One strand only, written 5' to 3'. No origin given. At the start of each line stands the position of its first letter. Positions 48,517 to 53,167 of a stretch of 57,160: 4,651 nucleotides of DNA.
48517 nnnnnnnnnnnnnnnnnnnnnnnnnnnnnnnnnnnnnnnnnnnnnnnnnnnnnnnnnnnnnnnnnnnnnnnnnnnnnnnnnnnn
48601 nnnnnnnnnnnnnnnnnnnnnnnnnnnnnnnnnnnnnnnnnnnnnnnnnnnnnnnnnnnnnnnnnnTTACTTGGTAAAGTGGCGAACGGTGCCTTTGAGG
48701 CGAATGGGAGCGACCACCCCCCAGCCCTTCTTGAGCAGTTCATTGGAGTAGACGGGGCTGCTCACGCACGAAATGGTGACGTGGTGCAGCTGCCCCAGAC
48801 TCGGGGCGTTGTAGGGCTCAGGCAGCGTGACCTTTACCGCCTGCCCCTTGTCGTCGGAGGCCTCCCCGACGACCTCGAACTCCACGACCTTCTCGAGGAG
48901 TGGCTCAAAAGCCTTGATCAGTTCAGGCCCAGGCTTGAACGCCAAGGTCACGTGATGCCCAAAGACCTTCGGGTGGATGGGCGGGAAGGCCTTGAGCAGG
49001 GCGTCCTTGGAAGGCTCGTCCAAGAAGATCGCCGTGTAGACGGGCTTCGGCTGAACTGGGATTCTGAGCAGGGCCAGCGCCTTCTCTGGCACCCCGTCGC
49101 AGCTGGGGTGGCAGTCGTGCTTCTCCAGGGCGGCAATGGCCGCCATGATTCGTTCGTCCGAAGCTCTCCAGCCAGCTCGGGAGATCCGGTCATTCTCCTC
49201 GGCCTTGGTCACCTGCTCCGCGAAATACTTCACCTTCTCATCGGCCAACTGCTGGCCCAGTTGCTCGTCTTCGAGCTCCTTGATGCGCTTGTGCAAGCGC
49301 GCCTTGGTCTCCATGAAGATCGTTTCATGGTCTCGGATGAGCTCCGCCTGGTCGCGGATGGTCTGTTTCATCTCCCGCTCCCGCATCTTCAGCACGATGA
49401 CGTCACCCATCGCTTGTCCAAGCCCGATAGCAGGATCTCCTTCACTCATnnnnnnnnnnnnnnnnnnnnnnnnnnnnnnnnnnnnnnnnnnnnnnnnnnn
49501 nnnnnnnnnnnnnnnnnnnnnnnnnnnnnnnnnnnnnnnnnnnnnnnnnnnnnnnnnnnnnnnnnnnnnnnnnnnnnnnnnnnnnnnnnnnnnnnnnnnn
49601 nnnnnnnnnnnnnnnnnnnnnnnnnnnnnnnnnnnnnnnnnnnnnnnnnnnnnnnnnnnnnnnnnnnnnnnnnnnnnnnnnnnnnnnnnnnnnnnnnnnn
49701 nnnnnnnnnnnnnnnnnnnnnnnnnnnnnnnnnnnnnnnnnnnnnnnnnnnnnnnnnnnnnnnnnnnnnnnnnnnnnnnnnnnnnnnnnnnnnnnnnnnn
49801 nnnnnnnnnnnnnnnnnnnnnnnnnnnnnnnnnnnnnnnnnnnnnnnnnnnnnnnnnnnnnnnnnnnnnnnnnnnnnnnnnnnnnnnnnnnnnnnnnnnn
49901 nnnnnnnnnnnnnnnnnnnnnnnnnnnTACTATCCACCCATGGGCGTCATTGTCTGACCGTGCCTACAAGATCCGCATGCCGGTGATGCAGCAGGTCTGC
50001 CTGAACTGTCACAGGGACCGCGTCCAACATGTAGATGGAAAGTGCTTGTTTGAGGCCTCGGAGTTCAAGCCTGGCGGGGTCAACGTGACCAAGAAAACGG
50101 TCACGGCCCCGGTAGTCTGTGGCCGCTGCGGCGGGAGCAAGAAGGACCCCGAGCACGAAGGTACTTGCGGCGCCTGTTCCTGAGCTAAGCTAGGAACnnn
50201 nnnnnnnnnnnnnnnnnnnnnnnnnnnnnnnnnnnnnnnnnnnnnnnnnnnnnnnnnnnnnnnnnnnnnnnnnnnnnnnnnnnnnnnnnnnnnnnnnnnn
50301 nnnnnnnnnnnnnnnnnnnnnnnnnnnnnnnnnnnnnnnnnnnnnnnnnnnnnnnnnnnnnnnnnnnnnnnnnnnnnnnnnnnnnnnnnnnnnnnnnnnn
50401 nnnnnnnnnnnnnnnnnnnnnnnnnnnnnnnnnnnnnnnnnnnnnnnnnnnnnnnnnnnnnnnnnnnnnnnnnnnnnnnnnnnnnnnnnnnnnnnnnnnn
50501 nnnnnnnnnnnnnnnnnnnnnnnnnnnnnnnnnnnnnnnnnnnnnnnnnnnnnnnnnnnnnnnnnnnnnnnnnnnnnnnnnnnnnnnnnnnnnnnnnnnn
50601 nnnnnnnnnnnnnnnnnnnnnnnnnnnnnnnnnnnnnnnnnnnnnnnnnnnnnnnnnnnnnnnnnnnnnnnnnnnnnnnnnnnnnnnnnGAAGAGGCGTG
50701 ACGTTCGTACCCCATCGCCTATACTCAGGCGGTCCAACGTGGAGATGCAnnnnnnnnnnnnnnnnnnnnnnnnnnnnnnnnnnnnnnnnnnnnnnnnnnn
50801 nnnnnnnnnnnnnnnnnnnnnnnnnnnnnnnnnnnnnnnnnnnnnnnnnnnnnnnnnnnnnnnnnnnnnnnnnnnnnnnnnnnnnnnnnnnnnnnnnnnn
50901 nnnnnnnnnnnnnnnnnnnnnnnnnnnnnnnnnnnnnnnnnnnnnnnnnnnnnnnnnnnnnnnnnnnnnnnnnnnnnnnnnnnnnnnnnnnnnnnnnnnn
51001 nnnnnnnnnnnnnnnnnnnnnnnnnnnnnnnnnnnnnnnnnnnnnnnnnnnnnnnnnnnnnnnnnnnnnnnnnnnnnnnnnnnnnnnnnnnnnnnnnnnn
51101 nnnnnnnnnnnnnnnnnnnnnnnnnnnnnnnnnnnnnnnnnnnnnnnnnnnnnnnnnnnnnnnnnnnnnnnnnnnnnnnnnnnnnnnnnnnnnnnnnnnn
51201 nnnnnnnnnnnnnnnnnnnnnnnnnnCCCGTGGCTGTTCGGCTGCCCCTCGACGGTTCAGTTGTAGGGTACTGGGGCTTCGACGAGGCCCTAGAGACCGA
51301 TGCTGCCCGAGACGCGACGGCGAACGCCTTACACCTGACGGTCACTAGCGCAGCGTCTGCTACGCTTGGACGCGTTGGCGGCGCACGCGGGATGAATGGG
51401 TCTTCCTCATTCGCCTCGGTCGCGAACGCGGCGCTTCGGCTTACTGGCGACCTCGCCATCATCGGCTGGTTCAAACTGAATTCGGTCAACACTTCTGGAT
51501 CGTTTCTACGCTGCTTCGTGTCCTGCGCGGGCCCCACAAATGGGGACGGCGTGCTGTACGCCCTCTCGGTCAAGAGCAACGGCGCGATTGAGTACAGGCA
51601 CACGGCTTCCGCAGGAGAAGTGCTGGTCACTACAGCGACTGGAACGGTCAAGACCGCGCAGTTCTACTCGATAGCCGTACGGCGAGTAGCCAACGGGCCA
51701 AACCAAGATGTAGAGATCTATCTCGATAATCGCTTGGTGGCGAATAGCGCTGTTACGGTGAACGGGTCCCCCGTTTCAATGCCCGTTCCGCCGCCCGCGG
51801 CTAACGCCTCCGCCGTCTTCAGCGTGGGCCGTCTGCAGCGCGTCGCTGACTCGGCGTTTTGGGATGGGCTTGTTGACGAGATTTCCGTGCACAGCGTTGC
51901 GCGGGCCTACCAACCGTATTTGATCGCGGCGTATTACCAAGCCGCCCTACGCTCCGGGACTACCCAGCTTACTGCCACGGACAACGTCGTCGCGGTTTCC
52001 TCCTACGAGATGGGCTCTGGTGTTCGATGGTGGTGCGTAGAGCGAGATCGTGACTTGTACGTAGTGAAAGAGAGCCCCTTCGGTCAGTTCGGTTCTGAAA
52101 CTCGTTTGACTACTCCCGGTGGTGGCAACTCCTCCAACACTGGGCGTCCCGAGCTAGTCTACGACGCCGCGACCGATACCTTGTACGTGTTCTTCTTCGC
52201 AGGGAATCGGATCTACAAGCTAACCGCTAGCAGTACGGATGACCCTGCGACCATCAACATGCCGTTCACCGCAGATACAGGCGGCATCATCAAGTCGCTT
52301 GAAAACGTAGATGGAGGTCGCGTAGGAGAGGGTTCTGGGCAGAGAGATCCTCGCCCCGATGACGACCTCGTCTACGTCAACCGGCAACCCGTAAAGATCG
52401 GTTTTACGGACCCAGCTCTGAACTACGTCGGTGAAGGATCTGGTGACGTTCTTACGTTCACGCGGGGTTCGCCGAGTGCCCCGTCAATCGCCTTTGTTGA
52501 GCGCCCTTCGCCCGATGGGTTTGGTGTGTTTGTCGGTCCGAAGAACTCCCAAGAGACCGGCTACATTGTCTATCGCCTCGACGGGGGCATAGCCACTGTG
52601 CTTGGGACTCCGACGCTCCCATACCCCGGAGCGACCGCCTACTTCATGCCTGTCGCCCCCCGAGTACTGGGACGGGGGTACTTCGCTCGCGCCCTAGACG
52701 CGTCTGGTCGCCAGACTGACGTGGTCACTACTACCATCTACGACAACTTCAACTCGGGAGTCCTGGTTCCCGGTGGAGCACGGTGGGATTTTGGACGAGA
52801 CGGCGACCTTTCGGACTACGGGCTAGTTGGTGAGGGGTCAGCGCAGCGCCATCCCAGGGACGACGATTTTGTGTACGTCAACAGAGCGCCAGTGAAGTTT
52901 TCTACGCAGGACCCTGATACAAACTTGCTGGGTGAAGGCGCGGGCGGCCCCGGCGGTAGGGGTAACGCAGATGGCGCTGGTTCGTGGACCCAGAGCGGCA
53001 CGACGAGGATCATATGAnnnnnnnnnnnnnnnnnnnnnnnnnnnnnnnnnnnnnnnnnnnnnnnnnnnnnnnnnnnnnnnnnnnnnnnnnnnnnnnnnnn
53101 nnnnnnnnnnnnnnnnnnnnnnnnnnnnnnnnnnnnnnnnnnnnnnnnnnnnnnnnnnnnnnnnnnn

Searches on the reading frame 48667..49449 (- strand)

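Call 31: search_protein_families(library=phrogs, proteins=[window:48667-49449:-], max_evalue=0.001)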
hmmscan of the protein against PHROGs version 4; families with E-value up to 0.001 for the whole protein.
window:48667-49449:- (260 aa): 1 family
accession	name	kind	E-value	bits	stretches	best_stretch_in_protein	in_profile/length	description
phrog_36523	-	unknown function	2.8e-10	41.4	1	137-242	3-107/134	-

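Call 88: search_protein_families(library=pfam, proteins=[window:48667-49449:-], max_evalue=0.01)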
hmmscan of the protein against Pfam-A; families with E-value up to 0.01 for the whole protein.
window:48667-49449:- (260 aa): 2 families
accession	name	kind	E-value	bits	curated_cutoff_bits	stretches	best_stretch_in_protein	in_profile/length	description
PF20392.3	DUF6687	-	0.0055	16.3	27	1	54-153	135-230/339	Family of unknown function (DUF6687)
PF06818.20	Fez1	-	0.0087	17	34.4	0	11-87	27-103/199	Fez1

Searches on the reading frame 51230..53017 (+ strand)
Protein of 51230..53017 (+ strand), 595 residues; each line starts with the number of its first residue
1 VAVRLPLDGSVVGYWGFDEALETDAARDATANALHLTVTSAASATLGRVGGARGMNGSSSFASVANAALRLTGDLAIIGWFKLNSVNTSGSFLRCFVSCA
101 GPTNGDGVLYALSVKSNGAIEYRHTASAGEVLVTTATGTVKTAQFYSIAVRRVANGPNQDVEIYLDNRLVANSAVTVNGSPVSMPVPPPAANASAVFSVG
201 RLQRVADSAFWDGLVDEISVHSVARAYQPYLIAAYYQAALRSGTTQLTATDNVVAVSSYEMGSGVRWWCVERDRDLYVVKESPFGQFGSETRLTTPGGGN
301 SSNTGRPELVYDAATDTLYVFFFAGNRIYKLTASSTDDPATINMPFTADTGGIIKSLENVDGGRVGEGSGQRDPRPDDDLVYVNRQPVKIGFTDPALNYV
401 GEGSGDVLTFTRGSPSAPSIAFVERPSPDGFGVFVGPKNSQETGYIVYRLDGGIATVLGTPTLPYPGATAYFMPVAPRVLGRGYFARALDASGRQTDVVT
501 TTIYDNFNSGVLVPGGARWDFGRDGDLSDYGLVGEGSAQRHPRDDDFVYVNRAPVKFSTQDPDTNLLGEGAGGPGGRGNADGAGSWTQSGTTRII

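Call 31: search_protein_families(library=phrogs, proteins=[window:51230-53017:+], max_evalue=0.001)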
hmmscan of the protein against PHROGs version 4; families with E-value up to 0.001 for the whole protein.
window:51230-53017:+ (595 aa): 0 families

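Call 88: search_protein_families(library=pfam, proteins=[window:51230-53017:+], max_evalue=0.01)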
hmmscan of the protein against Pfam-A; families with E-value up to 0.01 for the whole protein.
window:51230-53017:+ (595 aa): 1 family
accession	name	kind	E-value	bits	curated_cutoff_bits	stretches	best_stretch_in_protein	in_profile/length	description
PF13385.13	Laminin_G_3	-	7.6e-09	36.3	27.6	1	57-225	2-145/151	Concanavalin A-like lectin/glucanases superfamily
